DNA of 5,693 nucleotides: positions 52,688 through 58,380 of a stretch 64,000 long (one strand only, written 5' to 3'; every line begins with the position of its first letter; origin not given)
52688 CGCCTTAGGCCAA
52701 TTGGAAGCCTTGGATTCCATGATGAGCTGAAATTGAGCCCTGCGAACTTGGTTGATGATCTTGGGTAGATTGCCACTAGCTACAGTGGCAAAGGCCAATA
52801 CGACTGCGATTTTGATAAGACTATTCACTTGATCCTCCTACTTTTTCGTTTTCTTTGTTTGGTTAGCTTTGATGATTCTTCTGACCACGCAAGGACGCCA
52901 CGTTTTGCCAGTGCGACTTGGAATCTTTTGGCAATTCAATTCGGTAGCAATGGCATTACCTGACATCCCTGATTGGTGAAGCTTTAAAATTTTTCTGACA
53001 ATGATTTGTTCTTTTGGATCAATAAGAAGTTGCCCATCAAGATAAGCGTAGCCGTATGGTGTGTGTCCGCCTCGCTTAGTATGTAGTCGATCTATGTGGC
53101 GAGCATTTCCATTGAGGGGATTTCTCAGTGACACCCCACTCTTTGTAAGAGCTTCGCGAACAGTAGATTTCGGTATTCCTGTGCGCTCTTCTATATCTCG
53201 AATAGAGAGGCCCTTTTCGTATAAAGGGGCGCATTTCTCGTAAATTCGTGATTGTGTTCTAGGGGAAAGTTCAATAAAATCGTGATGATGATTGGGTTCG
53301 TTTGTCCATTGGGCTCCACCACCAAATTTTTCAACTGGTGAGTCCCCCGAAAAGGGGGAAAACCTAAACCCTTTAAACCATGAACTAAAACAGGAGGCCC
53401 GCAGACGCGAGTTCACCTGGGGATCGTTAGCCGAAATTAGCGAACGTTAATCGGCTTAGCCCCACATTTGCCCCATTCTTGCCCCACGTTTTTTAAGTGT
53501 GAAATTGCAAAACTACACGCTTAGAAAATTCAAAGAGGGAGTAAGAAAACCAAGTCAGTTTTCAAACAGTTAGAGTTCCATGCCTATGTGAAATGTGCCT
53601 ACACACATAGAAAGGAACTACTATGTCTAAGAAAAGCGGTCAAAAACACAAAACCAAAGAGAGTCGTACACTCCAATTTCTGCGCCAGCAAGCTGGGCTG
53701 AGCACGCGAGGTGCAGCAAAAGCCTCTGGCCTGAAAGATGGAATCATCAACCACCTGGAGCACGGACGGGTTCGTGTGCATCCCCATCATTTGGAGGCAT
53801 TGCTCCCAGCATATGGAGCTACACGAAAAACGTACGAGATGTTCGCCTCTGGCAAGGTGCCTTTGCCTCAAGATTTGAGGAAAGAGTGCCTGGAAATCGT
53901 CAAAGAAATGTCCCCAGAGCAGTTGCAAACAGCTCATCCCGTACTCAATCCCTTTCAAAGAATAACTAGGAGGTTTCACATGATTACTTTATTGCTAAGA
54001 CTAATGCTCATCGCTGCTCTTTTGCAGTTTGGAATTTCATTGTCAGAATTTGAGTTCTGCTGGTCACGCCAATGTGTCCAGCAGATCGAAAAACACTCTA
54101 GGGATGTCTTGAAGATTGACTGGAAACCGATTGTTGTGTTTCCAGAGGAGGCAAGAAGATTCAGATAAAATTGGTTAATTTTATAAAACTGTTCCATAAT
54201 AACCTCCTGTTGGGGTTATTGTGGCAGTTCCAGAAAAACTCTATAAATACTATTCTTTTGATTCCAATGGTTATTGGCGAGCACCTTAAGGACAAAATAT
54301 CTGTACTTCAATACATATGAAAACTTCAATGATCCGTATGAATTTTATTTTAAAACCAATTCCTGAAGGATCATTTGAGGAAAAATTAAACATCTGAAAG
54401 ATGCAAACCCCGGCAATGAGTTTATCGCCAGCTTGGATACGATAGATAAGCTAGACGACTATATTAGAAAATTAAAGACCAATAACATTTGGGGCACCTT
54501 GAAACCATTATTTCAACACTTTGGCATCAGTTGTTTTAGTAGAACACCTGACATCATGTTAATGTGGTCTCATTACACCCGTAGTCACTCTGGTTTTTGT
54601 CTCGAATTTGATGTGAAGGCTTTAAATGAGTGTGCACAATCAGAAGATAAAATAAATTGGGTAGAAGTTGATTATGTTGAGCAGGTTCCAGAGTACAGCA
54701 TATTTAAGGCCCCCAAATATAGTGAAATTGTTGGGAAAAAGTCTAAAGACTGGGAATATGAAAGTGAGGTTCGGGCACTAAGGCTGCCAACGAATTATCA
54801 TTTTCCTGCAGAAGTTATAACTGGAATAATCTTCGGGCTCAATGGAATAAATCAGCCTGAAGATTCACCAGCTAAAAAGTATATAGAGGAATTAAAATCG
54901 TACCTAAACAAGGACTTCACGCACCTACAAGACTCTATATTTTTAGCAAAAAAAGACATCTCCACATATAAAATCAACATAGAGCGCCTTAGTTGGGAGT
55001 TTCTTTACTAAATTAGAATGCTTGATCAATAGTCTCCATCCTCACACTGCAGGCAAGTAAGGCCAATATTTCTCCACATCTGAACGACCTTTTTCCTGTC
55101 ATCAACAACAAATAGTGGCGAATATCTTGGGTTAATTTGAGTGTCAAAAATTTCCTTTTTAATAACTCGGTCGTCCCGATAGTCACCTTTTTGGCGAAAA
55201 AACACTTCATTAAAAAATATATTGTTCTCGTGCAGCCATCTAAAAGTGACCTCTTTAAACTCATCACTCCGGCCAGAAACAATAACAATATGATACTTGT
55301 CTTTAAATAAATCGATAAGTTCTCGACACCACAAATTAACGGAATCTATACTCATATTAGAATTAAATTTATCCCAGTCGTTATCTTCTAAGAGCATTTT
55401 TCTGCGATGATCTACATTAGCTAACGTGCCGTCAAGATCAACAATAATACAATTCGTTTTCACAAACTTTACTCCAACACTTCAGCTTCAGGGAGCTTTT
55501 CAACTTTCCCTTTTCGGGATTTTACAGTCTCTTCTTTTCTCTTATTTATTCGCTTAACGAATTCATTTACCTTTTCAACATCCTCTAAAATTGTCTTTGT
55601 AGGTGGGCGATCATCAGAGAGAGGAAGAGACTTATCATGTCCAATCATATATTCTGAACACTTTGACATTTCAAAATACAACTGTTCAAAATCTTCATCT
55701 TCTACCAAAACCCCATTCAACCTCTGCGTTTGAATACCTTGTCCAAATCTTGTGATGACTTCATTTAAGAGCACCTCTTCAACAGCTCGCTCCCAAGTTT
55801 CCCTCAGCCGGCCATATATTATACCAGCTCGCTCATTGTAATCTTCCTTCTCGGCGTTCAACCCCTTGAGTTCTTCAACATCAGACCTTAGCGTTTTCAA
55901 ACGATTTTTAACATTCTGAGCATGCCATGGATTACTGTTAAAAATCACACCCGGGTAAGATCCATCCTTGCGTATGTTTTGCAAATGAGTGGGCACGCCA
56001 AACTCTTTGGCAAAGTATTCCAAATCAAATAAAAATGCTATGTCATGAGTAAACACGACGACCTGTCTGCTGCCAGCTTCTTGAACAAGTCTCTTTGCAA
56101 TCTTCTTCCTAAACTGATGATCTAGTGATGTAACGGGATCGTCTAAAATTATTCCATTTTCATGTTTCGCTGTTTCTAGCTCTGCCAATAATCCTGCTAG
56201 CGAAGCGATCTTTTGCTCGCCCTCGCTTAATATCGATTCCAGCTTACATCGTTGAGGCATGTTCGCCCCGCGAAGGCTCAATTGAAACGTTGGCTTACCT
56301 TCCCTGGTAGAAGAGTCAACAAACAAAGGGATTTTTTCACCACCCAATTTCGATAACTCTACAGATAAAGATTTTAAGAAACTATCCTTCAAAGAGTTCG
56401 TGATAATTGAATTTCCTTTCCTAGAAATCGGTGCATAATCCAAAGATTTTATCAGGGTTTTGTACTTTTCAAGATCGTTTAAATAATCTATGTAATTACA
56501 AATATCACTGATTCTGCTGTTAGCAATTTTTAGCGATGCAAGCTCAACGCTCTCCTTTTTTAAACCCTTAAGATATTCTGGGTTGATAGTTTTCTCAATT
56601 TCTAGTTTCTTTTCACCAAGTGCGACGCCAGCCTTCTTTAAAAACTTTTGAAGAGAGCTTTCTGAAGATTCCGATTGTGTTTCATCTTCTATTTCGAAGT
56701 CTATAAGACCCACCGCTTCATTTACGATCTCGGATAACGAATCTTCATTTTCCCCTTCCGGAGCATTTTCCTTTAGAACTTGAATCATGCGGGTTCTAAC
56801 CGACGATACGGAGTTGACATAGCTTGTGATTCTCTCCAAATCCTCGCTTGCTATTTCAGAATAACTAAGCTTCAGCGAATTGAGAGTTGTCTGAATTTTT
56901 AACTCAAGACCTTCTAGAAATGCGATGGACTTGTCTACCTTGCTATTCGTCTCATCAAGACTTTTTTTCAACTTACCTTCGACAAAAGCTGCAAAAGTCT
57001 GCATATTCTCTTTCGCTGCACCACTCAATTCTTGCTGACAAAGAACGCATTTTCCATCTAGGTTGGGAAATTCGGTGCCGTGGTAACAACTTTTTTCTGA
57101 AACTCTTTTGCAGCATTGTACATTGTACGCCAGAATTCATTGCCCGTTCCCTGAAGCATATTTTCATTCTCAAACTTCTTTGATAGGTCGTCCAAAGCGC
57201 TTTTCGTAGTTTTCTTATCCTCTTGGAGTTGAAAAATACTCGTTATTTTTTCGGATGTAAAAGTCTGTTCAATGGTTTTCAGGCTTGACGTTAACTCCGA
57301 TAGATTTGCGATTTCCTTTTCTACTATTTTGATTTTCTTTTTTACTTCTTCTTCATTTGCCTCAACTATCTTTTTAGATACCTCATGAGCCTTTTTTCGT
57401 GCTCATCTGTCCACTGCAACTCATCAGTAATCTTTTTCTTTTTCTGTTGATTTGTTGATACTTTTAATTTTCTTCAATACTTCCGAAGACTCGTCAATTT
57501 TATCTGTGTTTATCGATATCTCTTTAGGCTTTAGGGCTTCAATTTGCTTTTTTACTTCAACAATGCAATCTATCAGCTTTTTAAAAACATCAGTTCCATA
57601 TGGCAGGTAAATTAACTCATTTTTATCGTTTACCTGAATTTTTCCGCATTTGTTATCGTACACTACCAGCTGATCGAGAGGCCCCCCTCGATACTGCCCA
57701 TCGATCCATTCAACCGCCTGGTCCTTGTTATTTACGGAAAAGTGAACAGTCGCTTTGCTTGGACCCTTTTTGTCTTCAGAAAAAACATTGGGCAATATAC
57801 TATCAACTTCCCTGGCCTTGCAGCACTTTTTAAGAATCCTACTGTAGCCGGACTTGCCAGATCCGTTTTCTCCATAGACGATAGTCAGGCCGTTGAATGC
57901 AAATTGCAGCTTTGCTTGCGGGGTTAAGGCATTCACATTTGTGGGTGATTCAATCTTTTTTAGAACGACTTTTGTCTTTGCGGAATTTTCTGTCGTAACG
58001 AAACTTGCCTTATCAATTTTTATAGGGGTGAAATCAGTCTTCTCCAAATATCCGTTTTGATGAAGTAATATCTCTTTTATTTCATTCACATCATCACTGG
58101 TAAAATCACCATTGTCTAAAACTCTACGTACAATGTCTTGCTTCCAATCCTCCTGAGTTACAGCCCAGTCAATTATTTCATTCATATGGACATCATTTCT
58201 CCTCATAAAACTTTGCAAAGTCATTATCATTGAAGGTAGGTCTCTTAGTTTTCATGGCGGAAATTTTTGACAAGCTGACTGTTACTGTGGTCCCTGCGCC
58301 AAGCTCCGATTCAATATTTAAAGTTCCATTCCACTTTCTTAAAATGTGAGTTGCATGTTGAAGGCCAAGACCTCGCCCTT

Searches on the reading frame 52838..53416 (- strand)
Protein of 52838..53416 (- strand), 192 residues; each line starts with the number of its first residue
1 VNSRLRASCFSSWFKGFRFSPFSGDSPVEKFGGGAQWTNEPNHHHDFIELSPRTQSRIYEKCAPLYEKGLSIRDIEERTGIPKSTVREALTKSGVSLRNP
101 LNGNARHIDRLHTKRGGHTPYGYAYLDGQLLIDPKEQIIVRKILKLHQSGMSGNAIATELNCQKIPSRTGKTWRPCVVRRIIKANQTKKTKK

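Call 13: search_protein_families(library=pfam, proteins=[window:52838-53416:-], max_evalue=0.0001)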
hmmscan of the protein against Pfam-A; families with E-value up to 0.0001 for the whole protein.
window:52838-53416:- (192 aa): 3 families
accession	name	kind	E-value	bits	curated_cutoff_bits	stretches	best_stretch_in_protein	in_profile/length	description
PF07508.19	Recombinase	-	5.1e-07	30.3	21.1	1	134-183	1-50/102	Recombinase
PF13384.12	HTH_23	-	2.3e-05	24.5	24.6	0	64-87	12-35/50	Homeodomain-like domain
PF02796.21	HTH_7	-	4.3e-05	24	23.8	0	65-86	17-38/45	Helix-turn-helix domain of resolvase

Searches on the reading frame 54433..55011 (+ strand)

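Call 67: search_protein_families(library=pfam, proteins=[window:54433-55011:+], max_evalue=0.001)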
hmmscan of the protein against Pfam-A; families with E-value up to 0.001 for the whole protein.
window:54433-55011:+ (192 aa): 1 family
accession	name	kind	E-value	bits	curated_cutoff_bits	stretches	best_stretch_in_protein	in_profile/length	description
PF11185.13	DUF2971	-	6.7e-10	40.6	22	1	44-114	1-88/89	Protein of unknown function (DUF2971)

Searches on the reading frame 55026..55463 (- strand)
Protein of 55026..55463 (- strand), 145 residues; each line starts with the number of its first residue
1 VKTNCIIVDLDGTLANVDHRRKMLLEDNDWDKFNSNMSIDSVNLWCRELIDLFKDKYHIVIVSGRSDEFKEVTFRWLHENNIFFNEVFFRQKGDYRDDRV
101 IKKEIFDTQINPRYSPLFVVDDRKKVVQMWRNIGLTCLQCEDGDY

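Call 67: search_protein_families(library=pfam, proteins=[window:55026-55463:-], max_evalue=0.001)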
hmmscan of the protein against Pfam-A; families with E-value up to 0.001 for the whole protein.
window:55026-55463:- (145 aa): 3 families
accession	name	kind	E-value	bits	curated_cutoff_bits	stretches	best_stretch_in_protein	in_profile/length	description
PF25109.1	HAD_PNKP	-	3.8e-38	131.3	27.6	1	4-145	2-143/143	Polynucleotide kinase PNKP phosphatase domain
PF03031.24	NIF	-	3.8e-05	23.9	21.8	1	5-128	2-122/160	NLI interacting factor-like phosphatase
PF24694.1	LNS2_PITM1-3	-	5.9e-05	23.5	27.7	1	6-135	1-115/124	PITM 1-3, LNS2 domain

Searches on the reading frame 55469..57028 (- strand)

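Call 13: search_protein_families(library=pfam, proteins=[window:55469-57028:-], max_evalue=0.0001)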
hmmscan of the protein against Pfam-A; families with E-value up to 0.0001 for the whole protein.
window:55469-57028:- (519 aa): 2 families
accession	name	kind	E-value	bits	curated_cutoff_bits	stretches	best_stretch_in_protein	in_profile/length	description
PF02463.25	SMC_N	-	3.4e-07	30.3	40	1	60-331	57-200/220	RecF/RecN/SMC N terminal domain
PF13304.12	AAA_21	-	5.2e-05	23.9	27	0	267-332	238-302/304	AAA domain, putative AbiEii toxin, Type IV TA system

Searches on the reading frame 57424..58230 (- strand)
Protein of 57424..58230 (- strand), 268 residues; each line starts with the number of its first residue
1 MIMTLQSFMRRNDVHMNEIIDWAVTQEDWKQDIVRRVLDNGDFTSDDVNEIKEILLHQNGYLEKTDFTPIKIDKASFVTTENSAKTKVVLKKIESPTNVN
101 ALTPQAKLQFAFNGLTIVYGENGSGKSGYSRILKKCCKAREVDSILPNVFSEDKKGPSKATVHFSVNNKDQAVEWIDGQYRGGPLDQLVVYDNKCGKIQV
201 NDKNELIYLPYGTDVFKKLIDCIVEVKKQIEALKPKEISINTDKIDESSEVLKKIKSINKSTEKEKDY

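Call 67: search_protein_families(library=pfam, proteins=[window:57424-58230:-], max_evalue=0.001)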
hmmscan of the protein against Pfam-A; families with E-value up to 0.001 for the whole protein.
window:57424-58230:- (268 aa): 1 family
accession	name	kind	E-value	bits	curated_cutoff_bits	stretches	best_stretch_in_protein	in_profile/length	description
PF13166.12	AAA_13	-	0.00098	18.4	36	0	112-163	15-54/713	AAA domain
